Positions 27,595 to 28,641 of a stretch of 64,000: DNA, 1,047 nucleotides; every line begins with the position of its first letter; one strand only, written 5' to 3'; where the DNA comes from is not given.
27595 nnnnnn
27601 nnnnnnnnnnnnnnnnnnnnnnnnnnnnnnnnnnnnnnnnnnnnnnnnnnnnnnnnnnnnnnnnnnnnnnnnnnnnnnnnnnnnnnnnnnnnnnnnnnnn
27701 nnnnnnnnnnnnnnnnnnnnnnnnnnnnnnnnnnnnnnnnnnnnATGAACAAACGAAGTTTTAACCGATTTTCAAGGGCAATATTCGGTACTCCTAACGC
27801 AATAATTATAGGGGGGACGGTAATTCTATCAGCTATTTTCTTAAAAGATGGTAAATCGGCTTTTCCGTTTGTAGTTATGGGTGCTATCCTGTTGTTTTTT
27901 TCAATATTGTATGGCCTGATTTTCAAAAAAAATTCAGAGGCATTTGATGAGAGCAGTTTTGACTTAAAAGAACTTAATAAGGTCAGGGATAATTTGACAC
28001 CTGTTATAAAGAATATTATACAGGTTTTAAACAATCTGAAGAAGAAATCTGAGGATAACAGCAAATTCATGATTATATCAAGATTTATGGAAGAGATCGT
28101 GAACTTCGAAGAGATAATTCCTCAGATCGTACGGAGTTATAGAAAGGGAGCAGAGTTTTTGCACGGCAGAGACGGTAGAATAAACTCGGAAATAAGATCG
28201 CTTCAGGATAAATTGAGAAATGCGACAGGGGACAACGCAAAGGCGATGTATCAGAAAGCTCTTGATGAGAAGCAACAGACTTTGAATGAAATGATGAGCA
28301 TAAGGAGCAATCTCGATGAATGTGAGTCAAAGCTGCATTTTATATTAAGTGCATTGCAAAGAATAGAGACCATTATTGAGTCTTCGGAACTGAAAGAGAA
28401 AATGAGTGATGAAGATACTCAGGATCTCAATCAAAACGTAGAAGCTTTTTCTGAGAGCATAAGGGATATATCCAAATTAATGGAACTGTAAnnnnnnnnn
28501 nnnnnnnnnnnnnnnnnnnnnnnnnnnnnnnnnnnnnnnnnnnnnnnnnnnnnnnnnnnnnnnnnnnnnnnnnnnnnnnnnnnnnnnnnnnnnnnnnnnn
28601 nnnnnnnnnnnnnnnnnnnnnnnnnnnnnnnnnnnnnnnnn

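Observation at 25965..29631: Three-gene cluster: PBP-like–VWA lipoprotein, TM/coiled-coil protein and a paralogous membrane-anchored PBP-like protein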

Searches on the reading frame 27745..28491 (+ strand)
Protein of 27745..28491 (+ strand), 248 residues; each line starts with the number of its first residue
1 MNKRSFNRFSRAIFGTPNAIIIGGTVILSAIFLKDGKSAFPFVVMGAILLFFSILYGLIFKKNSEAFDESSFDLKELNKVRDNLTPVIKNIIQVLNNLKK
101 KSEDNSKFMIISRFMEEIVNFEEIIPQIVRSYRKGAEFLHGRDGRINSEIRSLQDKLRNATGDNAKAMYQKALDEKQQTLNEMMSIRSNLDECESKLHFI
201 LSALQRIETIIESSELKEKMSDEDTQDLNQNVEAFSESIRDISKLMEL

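Call 3: search_protein_families(library=pfam, proteins=[window:27745-28491:+], max_evalue=0.01)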
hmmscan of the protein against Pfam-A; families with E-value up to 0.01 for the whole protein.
window:27745-28491:+ (248 aa): 1 family
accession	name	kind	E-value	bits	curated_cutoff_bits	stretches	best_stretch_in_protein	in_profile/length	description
PF12455.13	Dynactin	-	0.0059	16.3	25.6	1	170-245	210-278/286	Dynein associated protein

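Call 4: search_protein_families(library=ncbifam, proteins=[window:27745-28491:+], max_evalue=0.01)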
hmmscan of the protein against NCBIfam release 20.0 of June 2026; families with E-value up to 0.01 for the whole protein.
window:27745-28491:+ (248 aa): 0 families

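Call 11: find_encoding_contigs(protein=window:27745-28491:+, flank=10000, max_places=6)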
Protein window:27745-28491:+ (248 aa): 3 contigs read that carry it; 1 place shown.
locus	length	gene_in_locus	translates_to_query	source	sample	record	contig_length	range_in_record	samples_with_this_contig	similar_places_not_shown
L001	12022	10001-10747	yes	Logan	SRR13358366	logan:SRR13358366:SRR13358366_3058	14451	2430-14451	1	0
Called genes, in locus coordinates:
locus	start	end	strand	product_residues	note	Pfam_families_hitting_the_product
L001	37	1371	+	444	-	-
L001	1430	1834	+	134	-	PF01814:Hemerythrin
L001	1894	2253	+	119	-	PF09413:DUF2007 (weak)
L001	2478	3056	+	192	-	PF08876:DUF1836, PF13411:MerR_1 (faint)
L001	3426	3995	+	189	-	PF25842:NfeD_TM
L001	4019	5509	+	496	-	PF01145:Band_7, PF15975:Flot (weak)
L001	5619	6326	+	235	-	PF01027:Bax1-I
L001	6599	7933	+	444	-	PF00150:Cellulase (faint), PF07745:Glyco_hydro_53, PF00404:Dockerin_1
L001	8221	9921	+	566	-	PF00092:VWA, PF13519:VWA_2, PF13768:VWA_3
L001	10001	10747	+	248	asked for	-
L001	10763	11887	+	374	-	PF13531:SBP_bac_11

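Call 12: find_homologous_proteins(query=window:27745-28488:+)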
Query window:27745-28488:+ (248 aa): 17 proteins with E <= 0.001 among 643 candidates.
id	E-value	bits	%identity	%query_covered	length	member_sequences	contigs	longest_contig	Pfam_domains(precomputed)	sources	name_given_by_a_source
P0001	3.2e-139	480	92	100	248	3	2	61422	-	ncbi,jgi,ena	-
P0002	9.9e-131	452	88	100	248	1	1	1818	-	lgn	-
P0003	4.6e-124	430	82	98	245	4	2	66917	-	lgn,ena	-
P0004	5.9e-117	407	81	100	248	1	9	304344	-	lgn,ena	-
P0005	2.6e-115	402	79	100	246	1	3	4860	-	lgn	-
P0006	1.2e-98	347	71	100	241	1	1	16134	-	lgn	-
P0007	1.1e-92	328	70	97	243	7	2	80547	-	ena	-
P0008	2.5e-92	327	69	97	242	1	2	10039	-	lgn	-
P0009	1.4e-89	318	68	97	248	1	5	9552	-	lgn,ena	-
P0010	8.8e-88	312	66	97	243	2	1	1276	-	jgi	-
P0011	3.7e-87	310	66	98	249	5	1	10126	-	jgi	jgi:hypothetical protein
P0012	3.9e-87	310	66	97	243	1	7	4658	-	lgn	-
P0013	1.1e-84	302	64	98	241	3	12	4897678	-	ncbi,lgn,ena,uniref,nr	ncbi:hypothetical protein [Acetivibrio clariflavus]|uniref:5-bromo-4-chloroindolyl phosphate hydroly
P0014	7.0e-84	299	73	84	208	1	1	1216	-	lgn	-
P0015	3.7e-82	293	62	97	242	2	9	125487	-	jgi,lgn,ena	-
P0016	3.1e-78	280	60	98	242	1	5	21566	-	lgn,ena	-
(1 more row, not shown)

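Call 15: search_solved_structures(query=A1, max_evalue=10)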
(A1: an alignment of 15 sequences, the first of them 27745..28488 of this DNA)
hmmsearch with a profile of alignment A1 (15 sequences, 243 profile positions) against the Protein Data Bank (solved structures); distinct sequences matched with E-value up to 10: 17.
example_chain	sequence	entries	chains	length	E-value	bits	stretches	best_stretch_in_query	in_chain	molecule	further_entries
1w5h_A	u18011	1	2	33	0.15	14.5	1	178-205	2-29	GENERAL CONTROL PROTEIN GCN4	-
9lc0_A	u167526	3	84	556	0.2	14.1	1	57-123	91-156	60 kDa protein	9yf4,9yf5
8do4_A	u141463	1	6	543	0.28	13.6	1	139-206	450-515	Fusion glycoprotein F0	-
2ccn_A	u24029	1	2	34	0.31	13.5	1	178-205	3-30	General control protein GCN4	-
1w5g_A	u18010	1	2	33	0.36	13.3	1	178-205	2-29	GENERAL CONTROL PROTEIN GCN4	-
1w5k_A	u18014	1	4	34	0.38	13.2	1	178-205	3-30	GENERAL CONTROL PROTEIN GCN4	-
2cce_A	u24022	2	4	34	0.47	12.9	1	178-205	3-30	General control protein GCN4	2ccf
5evm_A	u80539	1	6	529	0.75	12.2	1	139-206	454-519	Fusion glycoprotein F0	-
3zmf_A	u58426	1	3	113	0.83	12.1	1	178-234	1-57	GENERAL CONTROL PROTEIN GCN4, PUTATIVE INNER MEMBRANE PROTEIN, GENERAL CONTROL PROTEIN GCN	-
1w5j_A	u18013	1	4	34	0.93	11.9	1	178-205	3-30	GENERAL CONTROL PROTEIN GCN4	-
8dmj_A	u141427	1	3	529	0.93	11.9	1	139-206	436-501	Fusion glycoprotein F0,Fusion glycoprotein F1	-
8ek4_A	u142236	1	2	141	0.93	11.9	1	22-99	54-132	Ice-binding protein TIP-99a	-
2wpr_A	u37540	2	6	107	1.6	11.1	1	178-240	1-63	TRIMERIC AUTOTRANSPORTER ADHESIN FRAGMENT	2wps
9lng_B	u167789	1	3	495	2.6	10.4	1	139-206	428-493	Fusion glycoprotein F0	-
4mt7_A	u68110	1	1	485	2.8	10.3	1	145-224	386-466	Rho guanine nucleotide exchange factor 9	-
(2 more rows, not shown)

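Call 28: search_protein_families(library=pfam, proteins=[window:27745-28488:+], max_evalue=10)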
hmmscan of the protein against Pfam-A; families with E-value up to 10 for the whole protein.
window:27745-28488:+ (248 aa): 21 families
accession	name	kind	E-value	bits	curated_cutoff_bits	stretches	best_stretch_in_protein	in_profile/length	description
PF12455.13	Dynactin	-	0.0059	16.3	25.6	1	170-245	210-278/286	Dynein associated protein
PF06009.19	Laminin_II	-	0.013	16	33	1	165-245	1-81/138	Laminin Domain II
PF06013.18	WXG100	-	0.028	15.1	27.3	1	127-193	11-77/86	Proteins of 100 residues with WXG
PF12725.13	DUF3810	-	0.045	13.6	28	1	42-134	65-139/311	Protein of unknown function (DUF3810)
PF23160.2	Spectrin_1st_PEPL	-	0.068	14.2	27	1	86-161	7-85/93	Periplakin spectrin-like repeat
PF18798.6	LPD3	-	0.077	13.6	27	1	177-235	36-84/114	Large polyvalent protein-associated domain 3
PF12352.13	V-SNARE_C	-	0.15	12.8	27.1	1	177-213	25-61/66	Snare region anchored in the vesicle membrane C-terminus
PF04513.17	Baculo_PEP_C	-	0.17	12.4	38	2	146-213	50-117/140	Baculovirus polyhedron envelope protein, PEP, C terminus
PF21121.2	Nup49_C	-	0.22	12.5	28.5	1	173-241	10-76/87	Nucleoporin Nup49 C-terminal helical region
PF23153.1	Aip3p_Bud6_N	-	0.26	12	27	1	60-93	42-75/109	Aip3p/Bud6 N-terminal domain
PF05859.17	Mis12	-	0.29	11.3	25.7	1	125-243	94-196/231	Mis12 protein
PF19782.4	DUF6267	-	0.31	10.8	27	1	63-217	196-346/376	Family of unknown function (DUF6267)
PF05531.17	NPV_P10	-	0.49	11.4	29.8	2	170-212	24-66/75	Nucleopolyhedrovirus P10 protein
PF20861.2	Isd_H_B_linker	-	0.63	10.7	27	1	149-183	26-56/63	Iron-regulated surface determinant protein H/B, linker domain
PF14257.11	DUF4349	-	0.64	9.8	27.7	1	164-233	99-167/213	Domain of unknown function (DUF4349)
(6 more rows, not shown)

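Call 29: search_protein_representatives(alignment_id=A1)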
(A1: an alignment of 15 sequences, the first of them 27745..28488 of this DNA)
Query: 15 sequences, 243 profile positions. Proteins with E-value up to 0.001 (for the whole library): 29; up to 1e-10: 22; up to 1e-30: 12. The best 29 are listed.
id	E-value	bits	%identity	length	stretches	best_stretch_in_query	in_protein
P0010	2.6e-126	436.2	-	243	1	1-243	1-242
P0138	4.8e-75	268.3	-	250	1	3-243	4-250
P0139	2.1e-56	207.3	-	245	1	4-243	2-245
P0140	2.3e-52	194.0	-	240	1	12-242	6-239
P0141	5.7e-49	182.9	-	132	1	110-243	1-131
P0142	8.1e-49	182.4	-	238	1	15-243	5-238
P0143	2.6e-48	180.8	-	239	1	10-242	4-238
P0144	1.1e-47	178.7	-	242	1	8-243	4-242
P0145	3.0e-47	177.3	-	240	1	16-241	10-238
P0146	3.3e-45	170.6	-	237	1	18-242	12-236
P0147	3.7e-42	160.6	-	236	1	12-242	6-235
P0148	2.6e-34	134.9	-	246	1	7-239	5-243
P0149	1.3e-29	119.5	-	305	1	68-235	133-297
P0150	4.6e-28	114.4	-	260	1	30-240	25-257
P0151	9.4e-28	113.4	-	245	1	15-237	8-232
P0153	8.6e-17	77.6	-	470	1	52-236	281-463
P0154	1.3e-16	77.0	-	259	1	38-242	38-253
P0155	1.3e-16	77.0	-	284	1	82-237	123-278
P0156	2.3e-16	76.2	-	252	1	43-242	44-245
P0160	4.5e-10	55.6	-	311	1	76-241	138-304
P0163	3.4e-07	46.1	-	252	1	15-234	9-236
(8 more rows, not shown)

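Call 42: predict_structure(alignment_id=A1)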
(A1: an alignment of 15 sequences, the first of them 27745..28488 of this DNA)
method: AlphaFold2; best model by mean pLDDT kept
length: 248 residues; sequences in the alignment: 15
mean_pLDDT: 68.7   pTM: 0.52
mean pLDDT of the five models: 68.7, 68.6, 67.4, 61.9, 61.2
residues with pLDDT >= 90: 25; 70-90: 96; 50-70: 97; < 50: 30
segments of 3 or more residues with pLDDT < 50: 1-4, 12-14, 60-81
pLDDT, mean of each block of 10 residues (from residue 1): 48 54 65 63 68 59 38 43 67 73 61 58 65 76 85 92 91 91 83 79 77 65 75 72 69
secondary structure, 60 per line:
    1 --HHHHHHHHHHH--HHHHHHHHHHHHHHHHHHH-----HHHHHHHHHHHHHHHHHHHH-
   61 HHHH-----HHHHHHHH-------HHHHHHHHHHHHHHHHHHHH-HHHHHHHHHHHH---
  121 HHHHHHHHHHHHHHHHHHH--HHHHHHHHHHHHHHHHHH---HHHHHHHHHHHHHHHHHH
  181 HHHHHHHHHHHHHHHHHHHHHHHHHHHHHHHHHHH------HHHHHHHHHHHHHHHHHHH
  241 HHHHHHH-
elements in order: H3-13 H16-34 H40-59 H61-64 H70-77 H85-104 H106-117 H121-139 H142-159 H163-215 H222-247

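Call 46: search_protein_families(library=pfam, proteins=[P0154, P0156, P0160, P0149, P0153, P0155], max_evalue=0.01)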
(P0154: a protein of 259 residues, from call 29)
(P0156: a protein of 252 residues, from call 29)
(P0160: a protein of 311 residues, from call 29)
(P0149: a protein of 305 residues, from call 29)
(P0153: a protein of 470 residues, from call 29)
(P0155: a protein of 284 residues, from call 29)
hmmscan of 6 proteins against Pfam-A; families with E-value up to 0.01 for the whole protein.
P0154 (259 aa): 1 family
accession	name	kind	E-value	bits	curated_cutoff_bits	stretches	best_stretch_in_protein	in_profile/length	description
PF04024.17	PspC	-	4.2e-14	52.5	25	1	3-59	3-57/58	PspC domain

P0156 (252 aa): 1 family
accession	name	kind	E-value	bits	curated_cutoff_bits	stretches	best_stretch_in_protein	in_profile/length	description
PF04024.17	PspC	-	4e-10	39.8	25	1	3-58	5-58/58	PspC domain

P0160 (311 aa): 1 family
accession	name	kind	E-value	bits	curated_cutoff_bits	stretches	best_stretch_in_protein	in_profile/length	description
PF04024.17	PspC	-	2.6e-13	50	25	1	1-57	3-57/58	PspC domain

P0149 (305 aa): 1 family
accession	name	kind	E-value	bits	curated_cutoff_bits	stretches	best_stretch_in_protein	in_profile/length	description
PF04048.20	Sec8_N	-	0.0082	16.5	26.8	0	148-249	22-121/142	Exocyst complex component Sec8 N-terminal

P0153 (470 aa): 1 family
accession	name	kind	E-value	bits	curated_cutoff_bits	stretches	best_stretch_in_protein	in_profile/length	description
PF13676.11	TIR_2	-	6.3e-10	40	28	1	7-126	1-121/122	TIR domain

P0155 (284 aa): 1 family
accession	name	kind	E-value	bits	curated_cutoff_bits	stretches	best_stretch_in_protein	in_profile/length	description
PF04518.17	Effector_1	-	0.003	17.2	23.8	1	184-268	192-283/371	Effector from type III secretion system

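Call 64: search_protein_families(library=pfam, alignment_id=A6, max_evalue=0.1)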
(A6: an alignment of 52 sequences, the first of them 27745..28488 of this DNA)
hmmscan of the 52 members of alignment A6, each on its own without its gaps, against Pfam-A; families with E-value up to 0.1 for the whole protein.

A. member 1, window:27745-28488:+ (248 aa): 6 families
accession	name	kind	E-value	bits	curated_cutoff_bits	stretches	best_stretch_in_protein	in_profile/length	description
PF12455.13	Dynactin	-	0.0059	16.3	25.6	1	170-245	210-278/286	Dynein associated protein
PF06009.19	Laminin_II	-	0.013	16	33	1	165-245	1-81/138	Laminin Domain II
PF06013.18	WXG100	-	0.028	15.1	27.3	0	127-193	11-77/86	Proteins of 100 residues with WXG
PF12725.13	DUF3810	-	0.045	13.6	28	1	42-134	65-139/311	Protein of unknown function (DUF3810)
PF23160.2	Spectrin_1st_PEPL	-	0.068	14.2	27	0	86-161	7-85/93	Periplakin spectrin-like repeat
PF18798.6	LPD3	-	0.077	13.6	27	0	177-235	36-84/114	Large polyvalent protein-associated domain 3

B. families by the number of members that match (of 52 scanned): 158 families (the first 25 are shown)
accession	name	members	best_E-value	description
PF06009.19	Laminin_II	12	1.5e-06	Laminin Domain II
PF05101.18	VirB3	9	0.00024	Type IV secretory pathway, VirB3-like protein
PF04513.17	Baculo_PEP_C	7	0.0011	Baculovirus polyhedron envelope protein, PEP, C terminus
PF06103.16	DUF948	5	0.00015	Bacterial protein of unknown function (DUF948)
PF06013.18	WXG100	4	0.012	Proteins of 100 residues with WXG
PF18595.6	Nuf2_DHR10-like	3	0.0047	Nuf2, DHR10-like domain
PF11155.13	DUF2935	3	0.0052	Domain of unknown function (DUF2935)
PF19744.4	DUF6232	3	0.0057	Family of unknown function (DUF6232)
PF17107.11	SesA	3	0.0079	N-terminal domain on NACHT_NTPase and P-loop NTPases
PF09177.16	STX6_10_61_N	3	0.013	Syntaxin 6/10/61, N-terminal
PF21121.2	Nup49_C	3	0.031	Nucleoporin Nup49 C-terminal helical region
PF03997.17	VPS28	2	0.00032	VPS28 protein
PF05816.16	TelA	2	0.00053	Toxic anion resistance protein (TelA)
PF10368.14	YkyA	2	0.0036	Putative cell-wall binding lipoprotein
PF06398.17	Pex24p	2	0.0043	Integral peroxisomal membrane peroxin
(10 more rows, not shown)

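Call 86: search_protein_families(library=pfam, proteins=[P0013, P0015, P0016, P0139, P0163], max_evalue=10)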
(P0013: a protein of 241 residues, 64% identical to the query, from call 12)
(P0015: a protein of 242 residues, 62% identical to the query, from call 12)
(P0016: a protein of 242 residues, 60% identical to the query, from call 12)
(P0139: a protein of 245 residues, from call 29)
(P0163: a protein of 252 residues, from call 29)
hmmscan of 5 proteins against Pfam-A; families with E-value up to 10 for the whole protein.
P0013 (241 aa): 16 families
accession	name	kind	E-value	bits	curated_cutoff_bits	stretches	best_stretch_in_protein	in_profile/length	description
PF06009.19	Laminin_II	-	0.00058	20.3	33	1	157-236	1-80/138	Laminin Domain II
PF06013.18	WXG100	-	0.015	16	27.3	1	121-186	13-78/86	Proteins of 100 residues with WXG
PF25034.1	Spectrin_SYNE1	-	0.047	13.8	35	1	154-237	66-149/188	Nesprin-1, spectrin repeats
PF03540.19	TAF10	-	0.051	14.2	28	1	104-152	2-50/102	Transcription initiation factor TFIID 23-30kDa subunit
PF07798.16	CCDC90-like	-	0.096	13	33.5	1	111-196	57-142/175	Coiled-coil domain-containing protein 90-like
PF05531.17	NPV_P10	-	0.13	13.2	29.8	0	175-204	37-66/75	Nucleopolyhedrovirus P10 protein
PF12352.13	V-SNARE_C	-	0.2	12.4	27.1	1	163-205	19-61/66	Snare region anchored in the vesicle membrane C-terminus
PF21121.2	Nup49_C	-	0.25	12.4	28.5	1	173-232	15-75/87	Nucleoporin Nup49 C-terminal helical region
PF17326.7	DUF5365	-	0.32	11.9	26.3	1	192-223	64-95/116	Family of unknown function (DUF5365)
PF14357.11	DUF4404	-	0.41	11.8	27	1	71-120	21-67/83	Domain of unknown function (DUF4404)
PF15679.10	DUF4665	-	0.6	11.2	27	0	138-174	50-86/99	Domain of unknown function (DUF4665)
PF05549.16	Allexi_40kDa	-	0.63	10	26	1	136-219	81-164/271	Allexivirus 40kDa protein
PF03961.19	FapA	-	0.88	9.6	31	1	136-192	173-229/272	Flagellar Assembly Protein A beta solenoid domain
PF14257.11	DUF4349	-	0.91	9.3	27.7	1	155-229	98-178/213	Domain of unknown function (DUF4349)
PF18052.6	Rx_N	-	1.2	9.7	27.7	1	180-234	18-71/93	Rx N-terminal domain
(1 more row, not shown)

P0015 (242 aa): 18 families
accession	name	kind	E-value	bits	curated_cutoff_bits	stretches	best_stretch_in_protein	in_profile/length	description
PF06009.19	Laminin_II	-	3.9e-05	24.1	33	2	159-239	1-81/138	Laminin Domain II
PF06013.18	WXG100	-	0.039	14.7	27.3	1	123-188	13-78/86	Proteins of 100 residues with WXG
PF08702.15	Fib_alpha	-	0.096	13.3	29.9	1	66-151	42-125/143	Fibrinogen alpha/beta chain family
PF21121.2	Nup49_C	-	0.11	13.6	28.5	1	175-233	15-74/87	Nucleoporin Nup49 C-terminal helical region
PF05960.17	DUF885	-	0.14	12.2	32.4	1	153-228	226-301/532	Bacterial protein of unknown function (DUF885)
PF17107.11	SesA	-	0.15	12.6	26.3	1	172-239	16-79/122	N-terminal domain on NACHT_NTPase and P-loop NTPases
PF05531.17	NPV_P10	-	0.18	12.8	29.8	0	167-206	27-66/75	Nucleopolyhedrovirus P10 protein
PF17326.7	DUF5365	-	0.25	12.2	26.3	1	194-225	64-95/116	Family of unknown function (DUF5365)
PF14661.11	HAUS6_N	-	0.41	10.7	26.4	1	137-236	131-228/233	HAUS augmin-like complex subunit 6 N-terminus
PF09177.16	STX6_10_61_N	-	0.53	11.3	29.4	0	157-236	15-98/99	Syntaxin 6/10/61, N-terminal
PF18052.6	Rx_N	-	1.2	9.8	27.7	1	177-236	17-71/93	Rx N-terminal domain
PF11932.13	DUF3450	-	1.4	8.6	32.6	1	153-241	15-103/241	Protein of unknown function (DUF3450)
PF05549.16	Allexi_40kDa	-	1.8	8.5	26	1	138-221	81-164/271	Allexivirus 40kDa protein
PF08919.15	F_actin_bind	-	1.9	9.1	23.6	1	77-176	7-105/112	F-actin binding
PF02403.27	Seryl_tRNA_N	-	2.6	8.8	28.2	1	138-201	39-100/108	Seryl-tRNA synthetase N-terminal domain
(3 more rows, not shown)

P0016 (242 aa): 42 families (the best 25 are shown)
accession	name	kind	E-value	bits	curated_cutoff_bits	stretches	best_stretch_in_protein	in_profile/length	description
PF06009.19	Laminin_II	-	2.8e-05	24.6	33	2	158-238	1-81/138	Laminin Domain II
PF13166.12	AAA_13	-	0.0072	15.5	36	1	66-240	319-468/713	AAA domain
PF05531.17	NPV_P10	-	0.012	16.5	29.8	1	162-205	23-66/75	Nucleopolyhedrovirus P10 protein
PF21486.3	NUP120_helical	-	0.016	15.9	27.7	1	194-232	11-51/129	Nucleoporin NUP120, helical domain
PF16888.10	YwqH-like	-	0.02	15.6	33.7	1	116-154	73-108/123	YwqH-like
PF04513.17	Baculo_PEP_C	-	0.022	15.3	38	1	139-205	43-109/140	Baculovirus polyhedron envelope protein, PEP, C terminus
PF10112.14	Halogen_Hydrol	-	0.026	14.9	29.8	2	9-94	2-87/191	5-bromo-4-chloroindolyl phosphate hydrolysis protein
PF25762.1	HAUS1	-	0.043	14.1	40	2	138-237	125-226/236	HAUS augmin-like complex subunit 1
PF08702.15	Fib_alpha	-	0.061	14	29.9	2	62-150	39-125/143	Fibrinogen alpha/beta chain family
PF06013.18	WXG100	-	0.061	14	27.3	1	132-187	23-78/86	Proteins of 100 residues with WXG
PF06103.16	DUF948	-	0.076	13.6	37.2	1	34-112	1-78/89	Bacterial protein of unknown function (DUF948)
PF21097.3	SR_plectin_7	-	0.1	13.5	27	1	148-203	28-83/116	Spectrin repeat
PF12586.13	DUF3760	-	0.1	13.2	26.6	1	75-112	2-34/44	Protein of unknown function (DUF3760)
PF09177.16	STX6_10_61_N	-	0.11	13.5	29.4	1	157-235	16-98/99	Syntaxin 6/10/61, N-terminal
PF13575.12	DUF4135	-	0.11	12.1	29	1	76-171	232-329/378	Domain of unknown function (DUF4135)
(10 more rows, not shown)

P0139 (245 aa): 3 families
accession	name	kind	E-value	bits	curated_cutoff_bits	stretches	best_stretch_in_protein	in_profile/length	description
PF06009.19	Laminin_II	-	0.023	15.2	33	1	168-240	7-79/138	Laminin Domain II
PF19074.5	DUF5770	-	0.17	12.4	25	1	26-48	72-91/132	Family of unknown function (DUF5770)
PF03961.19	FapA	-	1.7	8.6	31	1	141-197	173-229/272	Flagellar Assembly Protein A beta solenoid domain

P0163 (252 aa): 7 families
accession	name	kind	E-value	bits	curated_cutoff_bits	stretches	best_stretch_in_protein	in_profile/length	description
PF08393.18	DHC_N2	-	0.012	14.9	31.9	1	128-239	263-372/403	Dynein heavy chain, N-terminal region 2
PF09177.16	STX6_10_61_N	-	0.013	16.5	29.4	1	172-223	16-78/99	Syntaxin 6/10/61, N-terminal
PF23991.1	DUF7310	-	0.077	13.9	40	1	157-212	3-57/83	Coiled-coil region of unknown function (DUF7310)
PF16949.11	ABC_tran_2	-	0.14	11.4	25.7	1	10-67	144-203/542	Putative ATP-binding cassette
PF13567.11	DUF4131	-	0.18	11.9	31.6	1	13-55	11-54/165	Domain of unknown function (DUF4131)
PF10234.14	Cluap1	-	0.18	11.6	25.8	1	101-222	74-203/268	Clusterin-associated protein-1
PF03099.24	BPL_LplA_LipB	-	0.23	11.8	21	1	142-211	15-83/133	Biotin/lipoate A/B protein ligase family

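Call 96: find_encoding_contigs(protein=P0154, flank=6000, max_places=2)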
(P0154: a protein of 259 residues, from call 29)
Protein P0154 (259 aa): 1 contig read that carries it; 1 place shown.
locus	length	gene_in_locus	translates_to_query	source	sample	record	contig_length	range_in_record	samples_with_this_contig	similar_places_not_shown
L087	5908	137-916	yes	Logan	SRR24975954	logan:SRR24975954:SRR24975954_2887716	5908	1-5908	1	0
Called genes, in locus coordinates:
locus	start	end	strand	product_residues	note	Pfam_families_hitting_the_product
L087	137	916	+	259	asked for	PF04024:PspC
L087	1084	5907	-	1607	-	?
